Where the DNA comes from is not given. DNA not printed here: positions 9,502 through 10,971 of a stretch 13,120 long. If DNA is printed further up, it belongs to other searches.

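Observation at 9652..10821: Fusion of a DNPH1/nucleoside-2-deoxyribosyltransferase-like N-glycosidase domain to a Nudix hydrolase, next to a stand-alone M50 protease in an accessory-looking minus-strand block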

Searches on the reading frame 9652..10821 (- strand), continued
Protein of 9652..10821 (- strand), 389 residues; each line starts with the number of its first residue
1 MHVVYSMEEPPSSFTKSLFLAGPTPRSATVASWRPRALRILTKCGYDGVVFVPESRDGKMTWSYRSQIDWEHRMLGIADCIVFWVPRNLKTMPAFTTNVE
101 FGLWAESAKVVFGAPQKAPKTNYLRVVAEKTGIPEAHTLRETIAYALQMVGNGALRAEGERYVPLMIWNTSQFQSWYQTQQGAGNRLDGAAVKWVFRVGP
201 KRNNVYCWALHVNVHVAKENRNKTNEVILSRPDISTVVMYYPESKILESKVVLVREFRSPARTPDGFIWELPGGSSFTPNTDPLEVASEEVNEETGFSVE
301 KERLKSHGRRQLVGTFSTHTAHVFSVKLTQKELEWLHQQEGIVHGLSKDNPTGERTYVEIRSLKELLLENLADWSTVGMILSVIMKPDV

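Call 77: get_annotated_region(hit=H12, flank=6000)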
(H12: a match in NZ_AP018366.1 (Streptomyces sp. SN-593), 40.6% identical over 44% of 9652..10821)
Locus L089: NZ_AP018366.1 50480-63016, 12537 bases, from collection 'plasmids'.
description: Streptomyces sp. SN-593 plasmid pRVR1
organism: Streptomyces sp. SN-593 (NCBI taxid 659352)
taxonomy: Bacteria; Actinomycetota; Actinomycetes; Kitasatosporales; Streptomycetaceae; Streptomyces; Streptomyces sp. SN-593
host: -; source: -; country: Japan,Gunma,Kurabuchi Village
typing (MOB-suite, as given by PLSDB): non-mobilizable
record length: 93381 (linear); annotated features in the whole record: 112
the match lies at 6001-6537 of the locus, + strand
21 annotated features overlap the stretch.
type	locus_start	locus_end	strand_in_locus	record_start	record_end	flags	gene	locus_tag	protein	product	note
CDS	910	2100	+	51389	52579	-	-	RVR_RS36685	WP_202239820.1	hypothetical protein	-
CDS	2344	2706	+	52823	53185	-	-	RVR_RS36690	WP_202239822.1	hypothetical protein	-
CDS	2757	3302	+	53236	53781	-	-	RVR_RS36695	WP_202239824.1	hypothetical protein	-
CDS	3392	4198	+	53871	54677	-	-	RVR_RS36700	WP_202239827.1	hypothetical protein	-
CDS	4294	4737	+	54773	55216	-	-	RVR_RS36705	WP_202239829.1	hypothetical protein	-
CDS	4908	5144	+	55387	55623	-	-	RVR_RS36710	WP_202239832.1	hypothetical protein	-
CDS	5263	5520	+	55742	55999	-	-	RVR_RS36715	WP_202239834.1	hypothetical protein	-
CDS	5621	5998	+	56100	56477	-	-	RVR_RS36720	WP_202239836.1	HIT domain-containing protein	-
CDS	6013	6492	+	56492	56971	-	-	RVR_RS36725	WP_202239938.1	nucleoside 2-deoxyribosyltransferase domain-containing protein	-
CDS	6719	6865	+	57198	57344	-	-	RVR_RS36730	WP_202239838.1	hypothetical protein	-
CDS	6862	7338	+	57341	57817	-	-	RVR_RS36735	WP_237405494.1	hypothetical protein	-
CDS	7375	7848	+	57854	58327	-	-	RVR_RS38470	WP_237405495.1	hypothetical protein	-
CDS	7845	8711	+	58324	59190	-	-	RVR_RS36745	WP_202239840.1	hypothetical protein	-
CDS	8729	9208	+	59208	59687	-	-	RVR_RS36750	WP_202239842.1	hypothetical protein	-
CDS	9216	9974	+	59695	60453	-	-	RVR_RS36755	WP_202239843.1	hypothetical protein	-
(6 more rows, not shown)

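Call 78: search_protein_families(library=ncbifam, proteins=[L087:3619-4491:+, L087:4554-5279:+, L087:5320-5943:+, L087:6001-6489:+, L087:6538-7395:+, L087:2720-3394:-, L087:2261-2707:-, L087:1149-1682:-], max_evalue=0.001)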
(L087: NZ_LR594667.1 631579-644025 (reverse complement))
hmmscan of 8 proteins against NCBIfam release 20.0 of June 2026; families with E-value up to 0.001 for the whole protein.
L087:3619-4491:+ (290 aa): 0 families

L087:4554-5279:+ (241 aa): 0 families

L087:5320-5943:+ (207 aa): 0 families

L087:6001-6489:+ (162 aa): 0 families

L087:6538-7395:+ (285 aa): 18 families
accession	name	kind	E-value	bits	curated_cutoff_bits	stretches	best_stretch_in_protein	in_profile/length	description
NF002561.0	PRK02155.1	equivalog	7.6e-74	248.6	371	1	3-281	8-289/297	NAD kinase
NF002306.0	PRK01231.1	equivalog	1.3e-71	241.2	316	1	4-283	11-295/299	NAD(+) kinase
NF002893.0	PRK03378.1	equivalog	1.2e-67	228.3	386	1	2-281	6-289/292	NAD(+) kinase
NF003391.0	PRK04539.1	equivalog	7.7e-67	225.5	470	1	56-280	66-292/296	inorganic polyphosphate/ATP-NAD kinase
NF002579.0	PRK02231.1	equivalog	4.7e-63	213.3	459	1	3-281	14-298/301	NAD(+) kinase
NF002521.0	PRK01911.1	equivalog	2.4e-51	174.9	309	1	54-280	60-287/292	NAD kinase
NF002892.0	PRK03372.1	equivalog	6e-51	173.6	299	1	53-278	64-293/312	NAD kinase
NF002984.0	PRK03708.1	equivalog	5.3e-49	167.1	326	1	25-277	24-273/277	NAD(+) kinase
NF002731.0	PRK02645.1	equivalog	3.1e-48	164.8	312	1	45-283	44-296/305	NAD(+) kinase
NF010679.0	PRK14077.1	equivalog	1.2e-47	162.6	343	1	56-280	62-286/287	NAD(+) kinase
NF002732.0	PRK02649.1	equivalog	7.9e-46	157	348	1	56-282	66-294/305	NAD(+) kinase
NF002255.0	PRK01185.1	subfamily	1.9e-43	148.5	304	1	55-276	49-264/271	NAD(+) kinase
NF010678.0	PRK14076.1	equivalog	6.7e-43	147.4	493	1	6-239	296-532/570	bifunctional NADP phosphatase/NAD kinase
NF010677.0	PRK14075.1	equivalog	4.3e-41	141.2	260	1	54-279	38-252/257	NAD(+) kinase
NF003406.0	PRK04761.1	equivalog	7.1e-27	94.2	211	1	54-207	32-184/257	NAD kinase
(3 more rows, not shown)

L087:2720-3394:- (224 aa): 6 families
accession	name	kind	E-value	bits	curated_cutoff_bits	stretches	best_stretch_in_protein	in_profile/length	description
NF050029.2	TransRepNtr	equivalog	1.1e-52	179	400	1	2-208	17-226/245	ADPR responsive transcriptional repressor NtrR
NF003788.0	PRK05379.1-5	equivalog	1.4e-05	24.5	354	1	18-69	221-270/351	bifunctional nicotinamide-nucleotide adenylyltransferase/Nudix hydroxylase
NF003787.0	PRK05379.1-4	equivalog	1.5e-05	24.1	449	1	7-69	209-265/346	bifunctional nicotinamide-nucleotide adenylyltransferase/Nudix hydroxylase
NF003791.0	PRK05379.2-3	equivalog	2.4e-05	23.7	409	1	8-69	204-259/340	bifunctional nicotinamide-nucleotide adenylyltransferase/Nudix hydroxylase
NF003790.0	PRK05379.2-2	equivalog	6.7e-05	22.1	403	1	4-117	215-331/354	bifunctional nicotinamide mononucleotide adenylyltransferase/ADP-ribose pyrophosphatase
NF003786.0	PRK05379.1-2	equivalog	8.4e-05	21.9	397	1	6-68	218-274/354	bifunctional nicotinamide-nucleotide adenylyltransferase/Nudix hydroxylase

L087:2261-2707:- (148 aa): 13 families
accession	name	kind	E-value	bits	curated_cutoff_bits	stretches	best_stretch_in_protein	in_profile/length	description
NF001934.0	PRK00714.1-1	equivalog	1e-10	41.3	241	1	5-56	10-61/176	RNA pyrophosphohydrolase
NF001937.0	PRK00714.1-4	equivalog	1.4e-10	41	139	1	6-56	11-61/161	RNA pyrophosphohydrolase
NF041652.1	Nud_hyd_Dein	equivalog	4.7e-10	39.9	200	1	3-73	13-90/152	Nudix hydrolase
NF001938.0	PRK00714.1-5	equivalog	1.4e-09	37.6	116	1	6-64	16-82/172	RNA pyrophosphohydrolase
NF001935.0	PRK00714.1-2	equivalog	7.6e-08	32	259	1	6-56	11-61/183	RNA pyrophosphohydrolase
TIGR02705.1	nudix_YtkD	equivalog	1e-06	28.3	154.4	1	12-56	32-75/156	RNA deprotection pyrophosphohydrolase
NF006961.0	PRK09438.1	equivalog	1.7e-06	27.5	103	1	9-121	14-128/151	dihydroneopterin triphosphate diphosphatase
NF001936.0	PRK00714.1-3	equivalog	5.3e-06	26.4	118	1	17-54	25-63/155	RNA pyrophosphohydrolase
NF052459.1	OxoGTPPhMutT1Mycb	equivalog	5.3e-06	25.7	475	1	11-56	10-59/292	8-oxo-(d)GTP phosphatase MutT1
TIGR00586.1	mutt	equivalog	8.3e-06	25.8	97.9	1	9-70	11-76/129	8-oxo-dGTP diphosphatase MutT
NF006530.0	PRK08999.1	equivalog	2.1e-05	23.7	245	1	9-58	12-65/315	Nudix family hydrolase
NF008044.0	PRK10776.1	equivalog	0.00012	22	148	1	9-61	10-66/130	8-oxo-dGTP diphosphatase MutT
NF008736.0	PRK11762.1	equivalog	0.00055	19.5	169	1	24-56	72-104/186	ADP compounds hydrolase NudE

L087:1149-1682:- (177 aa): 1 family
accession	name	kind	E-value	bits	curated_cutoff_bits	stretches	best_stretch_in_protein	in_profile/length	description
NF048014.1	antitoxin_DarG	equivalog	8.8e-12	44.9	250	1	3-68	1-67/338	type II toxin-antitoxin system antitoxin DNA ADP-ribosyl glycohydrolase DarG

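Call 79: search_protein_families(library=pfam, proteins=[L087:3619-4491:+, L087:4554-5279:+, L087:5320-5943:+, L087:6001-6489:+, L087:2720-3394:-, L087:2261-2707:-, L087:1149-1682:-, L082:8049-8672:+, L082:10508-10981:+, L082:11693-12571:+], max_evalue=0.001)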
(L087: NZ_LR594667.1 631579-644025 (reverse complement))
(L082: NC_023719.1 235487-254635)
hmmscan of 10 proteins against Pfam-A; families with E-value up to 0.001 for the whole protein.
L087:3619-4491:+ (290 aa): 0 families

L087:4554-5279:+ (241 aa): 0 families

L087:5320-5943:+ (207 aa): 0 families

L087:6001-6489:+ (162 aa): 1 family
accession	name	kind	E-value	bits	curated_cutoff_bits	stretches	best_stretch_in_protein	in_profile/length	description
PF15891.11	Nuc_deoxyri_tr2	-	2e-11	44.6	30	1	12-111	2-101/105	Nucleoside 2-deoxyribosyltransferase like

L087:2720-3394:- (224 aa): 3 families
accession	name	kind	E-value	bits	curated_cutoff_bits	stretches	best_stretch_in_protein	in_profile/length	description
PF21906.2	NrtR_WHD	-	3.6e-19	69.1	27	1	147-207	2-61/61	NrtR DNA-binding winged helix domain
PF00293.34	NUDIX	-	1.8e-06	28.4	21.1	1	9-101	6-97/134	NUDIX domain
PF19368.5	AraR_C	-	0.00023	21.8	23.8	1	148-208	7-67/82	AraR C-terminal winged HTH domain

L087:2261-2707:- (148 aa): 1 family
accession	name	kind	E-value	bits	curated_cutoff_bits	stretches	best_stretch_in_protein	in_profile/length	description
PF00293.34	NUDIX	-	4.6e-18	66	21.1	1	2-122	2-118/134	NUDIX domain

L087:1149-1682:- (177 aa): 1 family
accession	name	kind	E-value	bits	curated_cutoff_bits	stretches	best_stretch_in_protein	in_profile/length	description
PF01661.27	Macro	-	3e-05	24.4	22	0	18-66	1-51/118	Macro domain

L082:8049-8672:+ (207 aa): 0 families

L082:10508-10981:+ (157 aa): 0 families

L082:11693-12571:+ (292 aa): 0 families

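Call 91: fold_search(model_id=the predicted structure, library=viral)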
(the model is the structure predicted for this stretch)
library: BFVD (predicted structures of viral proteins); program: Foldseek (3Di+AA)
matches with E <= 10: 675; with E <= 0.001: 100
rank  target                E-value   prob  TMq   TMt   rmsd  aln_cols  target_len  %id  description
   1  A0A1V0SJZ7            2.4e-15  1.00  0.36  0.34  12.1       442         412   14  Nudix hydrolase [Klosneuvirus KNV1]
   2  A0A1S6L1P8            7.4e-12  1.00  0.40  0.51   3.6       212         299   18  (no name in the UniProt tables at hand)
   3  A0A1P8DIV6            1.0e-11  1.00  0.34  0.62   4.4       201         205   30  (no name in the UniProt tables at hand)
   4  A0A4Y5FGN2            1.3e-10  1.00  0.38  0.67   4.0       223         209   17  ADP-ribose pyrophosphatase [Lactobacillus phage 3-521]
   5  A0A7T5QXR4            3.7e-09  1.00  0.35  0.70   5.0       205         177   12  Nudix hydrolase domain-containing protein [Cronobacter phage A24]
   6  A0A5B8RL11            1.0e-07  1.00  0.30  0.61   4.3       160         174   19  Nudix hydrolase domain-containing protein [Iridovirus Liz-CrIV]
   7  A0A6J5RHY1            1.1e-07  1.00  0.34  0.65   5.6       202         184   12  Uncharacterized protein [uncultured Caudovirales phage]
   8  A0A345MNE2            3.4e-07  1.00  0.35  0.50   5.9       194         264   16  (no name in the UniProt tables at hand)
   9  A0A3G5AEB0            1.5e-06  1.00  0.32  0.58   4.5       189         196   17  Uncharacterized protein [Satyrvirus sp.]
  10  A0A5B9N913            1.6e-06  1.00  0.30  0.59   3.9       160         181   15  U8 snoRNA-decapping enzyme [Aeromonas phage 4_4572]
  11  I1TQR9                1.8e-06  1.00  0.27  0.57   4.7       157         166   15  (no name in the UniProt tables at hand)
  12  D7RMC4                2.3e-06  1.00  0.27  0.50   4.9       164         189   18  NudE nudix hydrolase [Escherichia phage IME08]
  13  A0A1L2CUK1            2.8e-06  1.00  0.30  0.38   5.1       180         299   17  Cyclic-phosphate processing Receiver domain-containing protein [Pectobacterium phage vB_PcaM_CBB]
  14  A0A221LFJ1            2.9e-06  1.00  0.27  0.08   5.9       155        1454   15  8-oxo-dGTP diphosphatase [Barns Ness breadcrumb sponge sobemo-like virus 1]
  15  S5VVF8                2.9e-06  1.00  0.26  0.40   4.8       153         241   12  NUDIX hydrolase [Pseudomonas phage PaBG]
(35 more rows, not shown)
